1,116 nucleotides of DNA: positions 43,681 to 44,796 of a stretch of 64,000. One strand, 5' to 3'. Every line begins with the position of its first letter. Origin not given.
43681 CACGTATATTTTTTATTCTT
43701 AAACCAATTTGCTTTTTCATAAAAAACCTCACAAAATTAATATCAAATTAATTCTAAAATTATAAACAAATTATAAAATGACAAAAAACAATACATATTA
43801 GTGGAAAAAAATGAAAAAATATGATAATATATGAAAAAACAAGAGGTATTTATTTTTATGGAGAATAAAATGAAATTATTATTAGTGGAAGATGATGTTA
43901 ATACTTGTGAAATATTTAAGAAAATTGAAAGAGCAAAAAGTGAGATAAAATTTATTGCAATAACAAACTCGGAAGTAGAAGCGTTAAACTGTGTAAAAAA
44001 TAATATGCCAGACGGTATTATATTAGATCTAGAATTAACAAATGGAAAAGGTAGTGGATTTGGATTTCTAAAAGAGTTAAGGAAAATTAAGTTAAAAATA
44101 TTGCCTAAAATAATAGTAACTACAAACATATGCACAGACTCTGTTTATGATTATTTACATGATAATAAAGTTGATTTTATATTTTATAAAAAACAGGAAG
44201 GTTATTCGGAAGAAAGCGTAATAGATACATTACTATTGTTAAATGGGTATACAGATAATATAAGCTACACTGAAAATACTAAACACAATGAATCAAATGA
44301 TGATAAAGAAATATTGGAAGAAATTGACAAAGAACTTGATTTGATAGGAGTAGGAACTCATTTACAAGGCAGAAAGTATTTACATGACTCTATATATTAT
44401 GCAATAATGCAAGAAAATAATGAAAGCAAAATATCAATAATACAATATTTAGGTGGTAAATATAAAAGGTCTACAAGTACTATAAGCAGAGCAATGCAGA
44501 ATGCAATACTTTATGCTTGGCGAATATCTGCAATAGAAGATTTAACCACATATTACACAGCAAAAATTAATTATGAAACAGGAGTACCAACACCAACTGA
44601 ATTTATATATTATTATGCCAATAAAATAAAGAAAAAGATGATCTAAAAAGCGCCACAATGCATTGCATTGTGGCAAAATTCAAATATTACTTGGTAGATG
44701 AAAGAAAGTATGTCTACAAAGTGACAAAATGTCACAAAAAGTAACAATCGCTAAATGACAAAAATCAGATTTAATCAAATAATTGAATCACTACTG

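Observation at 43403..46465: Candidate peptide-signalling cassette: divergent XRE regulator, Spo0A-type response regulator, 13-codon Trp-rich micro-ORF and AgrC-like kinase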

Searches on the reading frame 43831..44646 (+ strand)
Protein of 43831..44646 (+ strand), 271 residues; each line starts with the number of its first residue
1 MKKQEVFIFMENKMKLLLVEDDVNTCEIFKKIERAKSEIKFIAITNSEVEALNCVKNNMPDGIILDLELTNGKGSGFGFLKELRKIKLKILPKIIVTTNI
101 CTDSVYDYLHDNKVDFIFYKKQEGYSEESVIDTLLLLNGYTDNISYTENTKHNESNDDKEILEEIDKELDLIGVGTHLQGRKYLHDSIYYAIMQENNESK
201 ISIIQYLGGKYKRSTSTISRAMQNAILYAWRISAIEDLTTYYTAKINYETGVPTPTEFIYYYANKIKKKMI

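Call 3: search_protein_families(library=pfam, proteins=[window:43831-44646:+], max_evalue=0.01)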
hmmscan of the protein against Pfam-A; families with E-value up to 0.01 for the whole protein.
window:43831-44646:+ (271 aa): 2 families
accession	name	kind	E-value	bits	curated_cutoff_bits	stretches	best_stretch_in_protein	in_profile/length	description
PF08769.17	Spo0A_C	-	2.5e-15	56.8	25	1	166-266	2-104/104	Sporulation initiation factor Spo0A C terminal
PF00072.30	Response_reg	-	5.3e-08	33.5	30.2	1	17-118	2-98/111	Response regulator receiver domain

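Call 4: search_protein_families(library=ncbifam, proteins=[window:43831-44646:+], max_evalue=0.01)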
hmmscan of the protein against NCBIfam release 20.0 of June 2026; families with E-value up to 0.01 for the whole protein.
window:43831-44646:+ (271 aa): 16 families
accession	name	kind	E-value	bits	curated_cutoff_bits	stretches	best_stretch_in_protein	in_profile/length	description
TIGR02875.1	spore_0_A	equivalog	8.1e-26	90.8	200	1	13-269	2-258/262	sporulation transcription factor Spo0A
NF009206.0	PRK12555.1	subfamily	2.1e-06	26.9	342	1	14-211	1-193/340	chemotaxis-specific protein-glutamate methyltransferase CheB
NF045717.1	DVU0259_DivK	exception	3.3e-05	24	160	1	14-97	3-83/117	DVU0259 family response regulator domain-containing protein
NF007689.0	PRK10365.1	equivalog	3.7e-05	22.7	760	1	11-117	3-104/441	sigma-54-dependent response regulator transcription factor ZraR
NF001965.0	PRK00742.1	subfamily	9.8e-05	21.7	293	1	12-98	2-84/357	chemotaxis-specific protein-glutamate methyltransferase CheB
TIGR02956.1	TMAO_torS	equivalog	0.00019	19.7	676.5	1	13-110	701-796/967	TMAO reductase system sensor histidine kinase/response regulator TorS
TIGR02154.1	PhoB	equivalog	0.00024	20.5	296.2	1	14-98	3-84/226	phosphate regulon transcriptional regulator PhoB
TIGR03787.1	marine_sort_RR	equivalog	0.0004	20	335.7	1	15-109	2-90/227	proteobacterial dedicated sortase system response regulator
NF051850.1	RespRegRprY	equivalog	0.00051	19.5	370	1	10-111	1-97/234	response regulator transcription factor RprY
NF007935.0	PRK10651.1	equivalog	0.00056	19.2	250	1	10-97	3-86/216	two-component system response regulator NarL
NF047785.1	respo_reg_MadR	equivalog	0.00079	18.8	300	1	15-102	2-89/209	MadR family response regulator transcription factor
NF008677.0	PRK11697.1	equivalog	0.0016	17.9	246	1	14-71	2-59/238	two-component system response regulator BtsR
NF038297.2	hybrid_HK_HrmK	equivalog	0.0016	17.1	725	1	10-98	487-571/607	hybrid histidine kinase/response regulator HrmK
NF007403.0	PRK09935.1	equivalog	0.0032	17.1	271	1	35-90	25-78/210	fimbria biosynthesis transcriptional regulator FimZ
NF033791.1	ActR_PrrA_rreg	equivalog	0.0053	16.8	250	1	15-89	3-73/173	ActR/PrrA/RegA family redox response regulator transcription factor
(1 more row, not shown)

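Call 24: search_solved_structures(query=window:43870-44643:+, max_evalue=0.001, show_alignments=2)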
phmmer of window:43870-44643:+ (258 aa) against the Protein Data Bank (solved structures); distinct sequences matched with E-value up to 0.001: 3.
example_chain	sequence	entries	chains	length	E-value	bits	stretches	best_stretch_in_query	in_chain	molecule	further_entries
1fc3_A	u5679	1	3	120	3.9e-07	33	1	151-254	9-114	SPO0A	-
1lq1_A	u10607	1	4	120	4.1e-06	29.7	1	154-254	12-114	Stage 0 sporulation protein A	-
3b2n_A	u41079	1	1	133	0.0008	22.2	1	3-124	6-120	Uncharacterized protein Q99UF4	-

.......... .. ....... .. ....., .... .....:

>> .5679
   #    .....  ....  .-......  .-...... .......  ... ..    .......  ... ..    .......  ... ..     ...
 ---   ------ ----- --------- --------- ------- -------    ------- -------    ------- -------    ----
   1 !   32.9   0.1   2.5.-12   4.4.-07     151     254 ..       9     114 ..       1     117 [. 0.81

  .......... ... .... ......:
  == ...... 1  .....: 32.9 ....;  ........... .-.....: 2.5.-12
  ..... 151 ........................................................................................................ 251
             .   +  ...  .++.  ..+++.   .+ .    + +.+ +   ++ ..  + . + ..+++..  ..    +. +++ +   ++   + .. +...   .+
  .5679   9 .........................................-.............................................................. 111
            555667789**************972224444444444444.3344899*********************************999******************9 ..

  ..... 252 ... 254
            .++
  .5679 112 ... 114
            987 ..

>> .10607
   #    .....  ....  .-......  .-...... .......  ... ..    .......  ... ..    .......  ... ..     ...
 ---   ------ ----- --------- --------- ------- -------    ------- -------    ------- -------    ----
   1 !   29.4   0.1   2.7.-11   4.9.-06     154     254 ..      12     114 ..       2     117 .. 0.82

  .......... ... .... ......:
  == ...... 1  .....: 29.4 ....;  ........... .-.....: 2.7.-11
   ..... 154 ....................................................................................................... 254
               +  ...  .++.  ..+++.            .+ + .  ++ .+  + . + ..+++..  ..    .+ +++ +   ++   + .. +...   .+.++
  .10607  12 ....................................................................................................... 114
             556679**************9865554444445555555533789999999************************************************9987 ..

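Call 26: find_homologous_proteins(query=window:43870-44643:+, max_evalue=0.001)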
Query window:43870-44643:+ (258 aa): 1178 proteins with E <= 0.001 among 1966 candidates; the best 120 are listed.
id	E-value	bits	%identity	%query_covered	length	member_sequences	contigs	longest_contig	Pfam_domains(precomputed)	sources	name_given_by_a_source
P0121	2.6e-163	559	99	100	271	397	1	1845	PF00072.31,PF08769.18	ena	-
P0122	5.3e-127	440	84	100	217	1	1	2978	PF00072.31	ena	-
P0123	1.6e-126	439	78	100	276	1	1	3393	PF00072.31,PF08769.18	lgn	-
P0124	5.4e-126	437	77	100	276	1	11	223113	PF00072.31,PF08769.18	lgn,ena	-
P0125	1.4e-125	436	78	99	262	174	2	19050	PF00072.31,PF08769.18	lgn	-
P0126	6.0e-125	434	78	99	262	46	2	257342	PF00072.31,PF08769.18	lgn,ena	-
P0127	2.3e-123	428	77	100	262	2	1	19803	PF00072.31,PF08769.18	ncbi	-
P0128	1.7e-109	383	99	55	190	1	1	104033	PF00072.31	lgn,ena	-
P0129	1.5e-106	373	66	100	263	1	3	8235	PF08769.18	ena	-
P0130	1.2e-105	370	66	100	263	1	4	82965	PF08769.18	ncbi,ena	-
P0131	4.1e-104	365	65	100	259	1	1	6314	PF00072.31,PF08769.18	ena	-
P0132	3.9e-103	362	64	100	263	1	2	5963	PF08769.18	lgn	-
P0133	4.5e-103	362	66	100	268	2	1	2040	PF00072.31,PF08769.18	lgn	-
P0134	5.3e-103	362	65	100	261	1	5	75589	PF00072.31,PF08769.18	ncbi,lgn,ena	-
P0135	1.3e-102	360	64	100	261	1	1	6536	PF00072.31,PF08769.18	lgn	-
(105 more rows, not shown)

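Call 51: search_dna_similar(query=window:43870-44643:+, collection=phages, mode=protein, max_evalue=0.001, max_rows=10)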
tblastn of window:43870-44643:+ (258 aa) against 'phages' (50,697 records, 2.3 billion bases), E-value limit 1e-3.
Records with a match: 7; places in all: 7; records where one place covers at least 80% of the query: 2.
Best place of each record, by identity: <60% 7.
By first word of the organism name: Bacteriophage 7.
By host as written in the record: - 7.
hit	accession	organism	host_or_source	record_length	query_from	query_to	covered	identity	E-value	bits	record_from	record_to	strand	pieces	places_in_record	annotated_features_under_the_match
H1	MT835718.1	Bacteriophage sp.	human fecal samples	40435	3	253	97%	22.9%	3e-5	50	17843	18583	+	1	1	record has no annotation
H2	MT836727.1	Bacteriophage sp.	human fecal samples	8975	5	257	98%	21.2%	5e-6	53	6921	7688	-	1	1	record has no annotation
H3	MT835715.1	Bacteriophage sp.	human fecal samples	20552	123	256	52%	27.2%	9e-6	52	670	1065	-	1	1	record has no annotation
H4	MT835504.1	Bacteriophage sp.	human fecal samples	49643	160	254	37%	29.9%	2e-5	52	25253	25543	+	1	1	record has no annotation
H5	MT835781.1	Bacteriophage sp.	human fecal samples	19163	160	254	37%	28.9%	3e-6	54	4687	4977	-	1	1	record has no annotation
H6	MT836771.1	Bacteriophage sp.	human fecal samples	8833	160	254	37%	27.8%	8e-6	52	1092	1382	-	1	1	record has no annotation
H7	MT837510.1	Bacteriophage sp.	human fecal samples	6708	160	254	37%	27.8%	1e-3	46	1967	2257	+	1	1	record has no annotation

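Call 59: search_protein_families(library=padloc, proteins=[window:43870-44646:+], max_evalue=0.001)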
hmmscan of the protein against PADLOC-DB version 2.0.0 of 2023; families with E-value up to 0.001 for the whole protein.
window:43870-44646:+ (258 aa): 1 family
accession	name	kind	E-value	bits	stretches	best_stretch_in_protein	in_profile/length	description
PDLC04725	PDC-M60B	-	0.00094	17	0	2-84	5-98/158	-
